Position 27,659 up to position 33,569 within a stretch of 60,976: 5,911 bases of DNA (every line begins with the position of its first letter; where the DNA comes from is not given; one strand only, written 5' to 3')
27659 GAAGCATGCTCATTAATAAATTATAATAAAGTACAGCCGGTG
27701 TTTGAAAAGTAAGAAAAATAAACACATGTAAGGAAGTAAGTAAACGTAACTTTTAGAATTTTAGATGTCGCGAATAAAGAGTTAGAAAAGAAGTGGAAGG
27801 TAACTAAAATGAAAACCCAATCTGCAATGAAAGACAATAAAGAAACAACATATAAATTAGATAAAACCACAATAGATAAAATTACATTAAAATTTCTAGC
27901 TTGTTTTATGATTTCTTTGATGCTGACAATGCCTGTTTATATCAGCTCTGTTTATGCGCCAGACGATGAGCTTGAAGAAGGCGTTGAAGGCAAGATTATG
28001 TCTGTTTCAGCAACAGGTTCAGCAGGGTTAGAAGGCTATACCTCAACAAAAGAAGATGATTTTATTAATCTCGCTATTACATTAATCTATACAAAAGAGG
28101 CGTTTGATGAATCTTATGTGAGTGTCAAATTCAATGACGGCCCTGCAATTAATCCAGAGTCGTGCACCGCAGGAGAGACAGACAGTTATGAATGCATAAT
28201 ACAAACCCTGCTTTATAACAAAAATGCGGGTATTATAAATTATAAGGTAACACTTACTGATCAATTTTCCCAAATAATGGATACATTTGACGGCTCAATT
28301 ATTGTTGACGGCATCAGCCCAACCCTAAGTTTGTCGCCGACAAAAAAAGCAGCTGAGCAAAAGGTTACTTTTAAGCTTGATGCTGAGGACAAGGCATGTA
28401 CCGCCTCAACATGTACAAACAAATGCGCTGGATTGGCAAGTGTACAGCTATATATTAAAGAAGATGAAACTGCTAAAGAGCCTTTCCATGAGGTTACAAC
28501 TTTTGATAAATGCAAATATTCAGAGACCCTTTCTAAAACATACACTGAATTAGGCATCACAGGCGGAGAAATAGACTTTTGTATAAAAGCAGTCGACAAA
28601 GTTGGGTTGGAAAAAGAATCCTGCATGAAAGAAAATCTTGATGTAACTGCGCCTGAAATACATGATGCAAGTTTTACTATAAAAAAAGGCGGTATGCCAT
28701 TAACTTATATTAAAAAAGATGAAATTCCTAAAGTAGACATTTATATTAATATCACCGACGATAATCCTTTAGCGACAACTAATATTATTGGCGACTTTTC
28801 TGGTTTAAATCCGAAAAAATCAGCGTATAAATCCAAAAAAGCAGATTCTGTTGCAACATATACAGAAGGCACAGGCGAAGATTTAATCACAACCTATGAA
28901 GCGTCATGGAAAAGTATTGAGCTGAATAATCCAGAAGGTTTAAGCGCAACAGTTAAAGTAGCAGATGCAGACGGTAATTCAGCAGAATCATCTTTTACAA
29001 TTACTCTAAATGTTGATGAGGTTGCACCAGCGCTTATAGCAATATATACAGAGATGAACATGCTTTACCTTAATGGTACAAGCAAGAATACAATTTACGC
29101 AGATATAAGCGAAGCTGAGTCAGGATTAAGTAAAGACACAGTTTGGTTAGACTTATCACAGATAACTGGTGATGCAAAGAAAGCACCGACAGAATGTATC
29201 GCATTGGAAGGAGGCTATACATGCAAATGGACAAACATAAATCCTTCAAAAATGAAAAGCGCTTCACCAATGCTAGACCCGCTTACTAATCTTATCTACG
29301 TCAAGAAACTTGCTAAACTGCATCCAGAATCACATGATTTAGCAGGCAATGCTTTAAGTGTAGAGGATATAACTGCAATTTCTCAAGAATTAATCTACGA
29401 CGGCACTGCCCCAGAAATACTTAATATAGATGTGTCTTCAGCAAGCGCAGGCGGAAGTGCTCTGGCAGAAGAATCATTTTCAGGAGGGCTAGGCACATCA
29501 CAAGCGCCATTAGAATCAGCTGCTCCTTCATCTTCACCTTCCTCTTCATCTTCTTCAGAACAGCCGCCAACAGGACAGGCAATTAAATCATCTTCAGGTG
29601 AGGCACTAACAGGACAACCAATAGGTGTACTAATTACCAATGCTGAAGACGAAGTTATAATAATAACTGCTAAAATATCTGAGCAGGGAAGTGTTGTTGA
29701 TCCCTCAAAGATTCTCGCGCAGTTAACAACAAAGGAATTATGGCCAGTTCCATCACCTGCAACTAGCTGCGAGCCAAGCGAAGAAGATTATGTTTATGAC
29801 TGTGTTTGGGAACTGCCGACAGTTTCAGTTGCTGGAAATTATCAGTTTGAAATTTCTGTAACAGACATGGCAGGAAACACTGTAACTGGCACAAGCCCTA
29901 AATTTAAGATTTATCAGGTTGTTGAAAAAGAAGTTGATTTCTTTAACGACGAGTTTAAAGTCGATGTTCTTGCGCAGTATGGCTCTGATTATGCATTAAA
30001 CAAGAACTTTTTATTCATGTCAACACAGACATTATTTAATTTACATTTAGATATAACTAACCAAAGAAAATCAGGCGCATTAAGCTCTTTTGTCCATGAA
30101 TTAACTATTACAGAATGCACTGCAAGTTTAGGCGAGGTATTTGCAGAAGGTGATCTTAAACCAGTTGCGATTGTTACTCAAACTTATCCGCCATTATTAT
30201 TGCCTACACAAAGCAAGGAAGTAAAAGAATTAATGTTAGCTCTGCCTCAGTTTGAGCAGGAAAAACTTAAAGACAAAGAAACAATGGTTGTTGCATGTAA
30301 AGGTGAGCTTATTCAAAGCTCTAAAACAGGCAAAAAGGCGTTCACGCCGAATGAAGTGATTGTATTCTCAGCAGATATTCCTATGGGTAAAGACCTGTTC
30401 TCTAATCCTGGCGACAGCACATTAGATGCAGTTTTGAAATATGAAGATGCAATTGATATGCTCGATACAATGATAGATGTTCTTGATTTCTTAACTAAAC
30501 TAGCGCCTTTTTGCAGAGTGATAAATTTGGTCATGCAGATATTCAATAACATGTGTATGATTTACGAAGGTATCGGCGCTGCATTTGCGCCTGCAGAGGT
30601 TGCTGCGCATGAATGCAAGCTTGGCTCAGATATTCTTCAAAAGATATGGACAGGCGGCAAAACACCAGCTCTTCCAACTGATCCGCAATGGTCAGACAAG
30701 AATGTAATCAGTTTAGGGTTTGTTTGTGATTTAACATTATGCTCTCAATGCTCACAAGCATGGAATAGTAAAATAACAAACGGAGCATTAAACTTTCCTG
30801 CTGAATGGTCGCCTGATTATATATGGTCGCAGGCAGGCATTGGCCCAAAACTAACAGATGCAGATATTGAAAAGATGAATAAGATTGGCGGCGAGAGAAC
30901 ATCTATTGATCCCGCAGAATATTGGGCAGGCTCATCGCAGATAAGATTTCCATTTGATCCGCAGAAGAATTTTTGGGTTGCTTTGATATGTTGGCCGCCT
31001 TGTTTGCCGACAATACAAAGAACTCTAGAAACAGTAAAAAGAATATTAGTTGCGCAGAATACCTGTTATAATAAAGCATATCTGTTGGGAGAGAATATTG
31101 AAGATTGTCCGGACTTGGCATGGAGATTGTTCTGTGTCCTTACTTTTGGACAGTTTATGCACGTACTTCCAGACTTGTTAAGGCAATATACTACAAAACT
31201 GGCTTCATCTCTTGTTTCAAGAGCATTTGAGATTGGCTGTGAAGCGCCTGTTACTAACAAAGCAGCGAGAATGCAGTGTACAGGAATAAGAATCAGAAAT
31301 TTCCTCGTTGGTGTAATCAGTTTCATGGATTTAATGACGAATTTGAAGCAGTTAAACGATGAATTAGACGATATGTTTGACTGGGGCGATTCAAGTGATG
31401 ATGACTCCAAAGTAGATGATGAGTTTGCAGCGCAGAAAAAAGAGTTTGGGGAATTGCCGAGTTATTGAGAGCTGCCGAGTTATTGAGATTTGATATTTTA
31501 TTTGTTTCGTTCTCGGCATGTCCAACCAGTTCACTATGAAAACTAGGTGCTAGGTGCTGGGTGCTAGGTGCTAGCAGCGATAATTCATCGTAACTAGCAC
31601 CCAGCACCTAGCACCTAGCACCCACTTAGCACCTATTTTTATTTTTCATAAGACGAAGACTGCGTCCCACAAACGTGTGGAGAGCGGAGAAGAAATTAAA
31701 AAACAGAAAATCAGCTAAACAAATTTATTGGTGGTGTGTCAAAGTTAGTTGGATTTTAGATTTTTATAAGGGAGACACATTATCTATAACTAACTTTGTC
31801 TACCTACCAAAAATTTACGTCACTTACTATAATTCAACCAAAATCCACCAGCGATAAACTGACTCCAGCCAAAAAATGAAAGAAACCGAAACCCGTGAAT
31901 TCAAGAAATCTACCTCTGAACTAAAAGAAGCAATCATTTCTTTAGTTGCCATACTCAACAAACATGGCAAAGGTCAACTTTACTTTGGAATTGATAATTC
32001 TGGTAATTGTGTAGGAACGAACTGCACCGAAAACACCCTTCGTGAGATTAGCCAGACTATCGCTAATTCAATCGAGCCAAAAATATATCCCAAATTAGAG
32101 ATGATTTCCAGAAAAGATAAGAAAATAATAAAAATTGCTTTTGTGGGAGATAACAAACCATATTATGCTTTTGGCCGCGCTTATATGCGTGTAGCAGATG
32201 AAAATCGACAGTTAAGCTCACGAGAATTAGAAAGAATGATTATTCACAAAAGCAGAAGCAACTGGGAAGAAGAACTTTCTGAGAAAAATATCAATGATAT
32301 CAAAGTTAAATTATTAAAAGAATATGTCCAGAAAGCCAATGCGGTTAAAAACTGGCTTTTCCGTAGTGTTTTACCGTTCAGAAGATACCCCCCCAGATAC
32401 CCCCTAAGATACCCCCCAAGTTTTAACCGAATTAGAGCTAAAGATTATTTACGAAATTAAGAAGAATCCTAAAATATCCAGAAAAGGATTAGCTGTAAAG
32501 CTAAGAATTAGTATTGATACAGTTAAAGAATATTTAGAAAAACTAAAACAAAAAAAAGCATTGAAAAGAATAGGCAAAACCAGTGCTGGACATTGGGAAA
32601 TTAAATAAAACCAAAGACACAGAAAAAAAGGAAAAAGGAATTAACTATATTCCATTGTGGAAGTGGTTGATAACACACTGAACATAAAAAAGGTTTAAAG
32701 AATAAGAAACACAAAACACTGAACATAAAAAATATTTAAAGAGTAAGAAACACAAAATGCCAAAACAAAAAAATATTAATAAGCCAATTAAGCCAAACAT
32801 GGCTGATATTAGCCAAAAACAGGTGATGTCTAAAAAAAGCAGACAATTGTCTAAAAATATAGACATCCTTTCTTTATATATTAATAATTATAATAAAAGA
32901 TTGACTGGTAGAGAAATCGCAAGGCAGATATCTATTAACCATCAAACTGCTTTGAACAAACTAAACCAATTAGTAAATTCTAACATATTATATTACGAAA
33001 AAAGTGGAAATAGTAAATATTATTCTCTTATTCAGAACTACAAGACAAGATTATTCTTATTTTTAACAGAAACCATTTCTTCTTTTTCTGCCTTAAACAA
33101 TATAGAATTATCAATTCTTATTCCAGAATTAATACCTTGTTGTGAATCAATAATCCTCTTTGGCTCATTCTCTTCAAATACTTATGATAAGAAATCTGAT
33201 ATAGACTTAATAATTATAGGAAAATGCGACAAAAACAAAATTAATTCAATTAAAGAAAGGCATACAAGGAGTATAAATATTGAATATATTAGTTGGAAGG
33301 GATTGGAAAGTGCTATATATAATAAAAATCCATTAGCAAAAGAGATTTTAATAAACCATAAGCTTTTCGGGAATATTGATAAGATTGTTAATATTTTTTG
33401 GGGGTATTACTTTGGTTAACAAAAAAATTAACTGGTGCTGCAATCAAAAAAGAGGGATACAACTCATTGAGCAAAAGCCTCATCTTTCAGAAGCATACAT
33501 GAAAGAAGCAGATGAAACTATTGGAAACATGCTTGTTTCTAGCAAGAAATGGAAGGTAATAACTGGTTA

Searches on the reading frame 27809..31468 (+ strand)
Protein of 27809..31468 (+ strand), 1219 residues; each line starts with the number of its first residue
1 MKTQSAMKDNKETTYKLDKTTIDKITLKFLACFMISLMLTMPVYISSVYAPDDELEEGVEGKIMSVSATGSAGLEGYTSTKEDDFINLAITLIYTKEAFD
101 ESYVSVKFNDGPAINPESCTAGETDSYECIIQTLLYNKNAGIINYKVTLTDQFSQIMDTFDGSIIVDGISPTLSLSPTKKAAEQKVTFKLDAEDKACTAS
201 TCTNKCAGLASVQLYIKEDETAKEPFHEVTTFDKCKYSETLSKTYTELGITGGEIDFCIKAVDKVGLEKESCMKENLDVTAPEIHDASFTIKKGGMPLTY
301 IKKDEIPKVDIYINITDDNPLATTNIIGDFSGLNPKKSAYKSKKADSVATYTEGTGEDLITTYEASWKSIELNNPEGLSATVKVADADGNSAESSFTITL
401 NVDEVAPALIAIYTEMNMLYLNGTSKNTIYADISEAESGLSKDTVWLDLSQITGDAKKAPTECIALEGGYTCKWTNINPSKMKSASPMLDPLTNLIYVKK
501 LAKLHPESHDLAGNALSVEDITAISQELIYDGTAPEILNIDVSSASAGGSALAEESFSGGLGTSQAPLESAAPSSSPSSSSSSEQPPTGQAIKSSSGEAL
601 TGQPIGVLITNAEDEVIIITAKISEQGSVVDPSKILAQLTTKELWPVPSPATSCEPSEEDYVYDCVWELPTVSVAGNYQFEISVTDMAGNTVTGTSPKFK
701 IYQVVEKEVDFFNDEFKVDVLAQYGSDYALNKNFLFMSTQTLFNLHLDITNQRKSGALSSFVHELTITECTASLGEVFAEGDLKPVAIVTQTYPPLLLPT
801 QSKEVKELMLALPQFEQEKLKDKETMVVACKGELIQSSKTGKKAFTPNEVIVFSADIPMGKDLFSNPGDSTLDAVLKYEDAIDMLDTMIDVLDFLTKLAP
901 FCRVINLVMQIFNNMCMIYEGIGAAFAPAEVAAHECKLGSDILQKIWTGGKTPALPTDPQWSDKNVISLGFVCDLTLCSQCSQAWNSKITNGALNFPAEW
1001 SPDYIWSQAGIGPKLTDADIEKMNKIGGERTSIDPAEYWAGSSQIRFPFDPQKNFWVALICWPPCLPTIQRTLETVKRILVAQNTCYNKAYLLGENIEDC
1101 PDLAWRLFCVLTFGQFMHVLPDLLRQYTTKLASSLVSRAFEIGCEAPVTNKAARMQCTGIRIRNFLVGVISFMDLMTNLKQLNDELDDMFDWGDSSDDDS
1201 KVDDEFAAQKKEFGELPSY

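Call 8: search_protein_families(library=pfam, proteins=[window:27809-31468:+], max_evalue=0.01)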
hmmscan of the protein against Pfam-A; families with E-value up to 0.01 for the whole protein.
window:27809-31468:+ (1219 aa): 2 families
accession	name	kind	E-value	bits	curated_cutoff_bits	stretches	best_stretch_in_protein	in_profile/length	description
PF19077.6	Big_13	-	0.0016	19.4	27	0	672-701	71-100/102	Bacterial Ig-like domain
PF15418.12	DUF4625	-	0.0061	17.3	27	0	668-692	98-122/131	Domain of unknown function (DUF4625)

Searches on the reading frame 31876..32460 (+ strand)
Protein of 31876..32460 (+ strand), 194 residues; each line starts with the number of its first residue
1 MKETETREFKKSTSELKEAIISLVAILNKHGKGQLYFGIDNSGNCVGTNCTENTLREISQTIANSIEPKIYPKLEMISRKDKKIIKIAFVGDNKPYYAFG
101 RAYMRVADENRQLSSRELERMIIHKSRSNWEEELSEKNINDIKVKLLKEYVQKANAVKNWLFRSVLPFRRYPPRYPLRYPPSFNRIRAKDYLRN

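Call 76: search_protein_families(library=pfam, proteins=[window:31876-32460:+], max_evalue=0.01)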
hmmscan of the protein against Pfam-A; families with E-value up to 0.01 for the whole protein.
window:31876-32460:+ (194 aa): 1 family
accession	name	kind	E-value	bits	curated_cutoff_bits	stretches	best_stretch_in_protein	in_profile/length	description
PF04326.19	SLFN_AlbA_2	-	6.3e-18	65.9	25.3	1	3-113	1-117/118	Schlafen, AlbA_2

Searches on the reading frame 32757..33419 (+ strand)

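Call 76: search_protein_families(library=pfam, proteins=[window:32757-33419:+], max_evalue=0.01)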
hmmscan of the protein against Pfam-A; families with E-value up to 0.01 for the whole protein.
window:32757-33419:+ (220 aa): 5 families
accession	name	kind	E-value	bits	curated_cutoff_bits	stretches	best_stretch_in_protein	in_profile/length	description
PF01909.29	NTP_transf_2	-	1.3e-08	35.5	21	1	131-193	16-77/93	Nucleotidyltransferase domain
PF18765.7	Polbeta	-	1.1e-06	29.1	26.9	1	130-178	14-58/93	Polymerase beta, Nucleotidyltransferase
PF22600.2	MTPAP-like_central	-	0.00092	19.7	27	1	119-174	30-79/139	Poly(A) RNA polymerase, mitochondrial-like, central palm domain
PF21248.3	SoFic-like_C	-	0.0047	17.5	27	0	53-89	35-71/76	Protein adenylyltransferase SoFic-like, C-terminal domain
PF24033.1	DUF7342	-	0.0083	16.6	31.6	0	50-95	19-64/150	Family of unknown function (DUF7342)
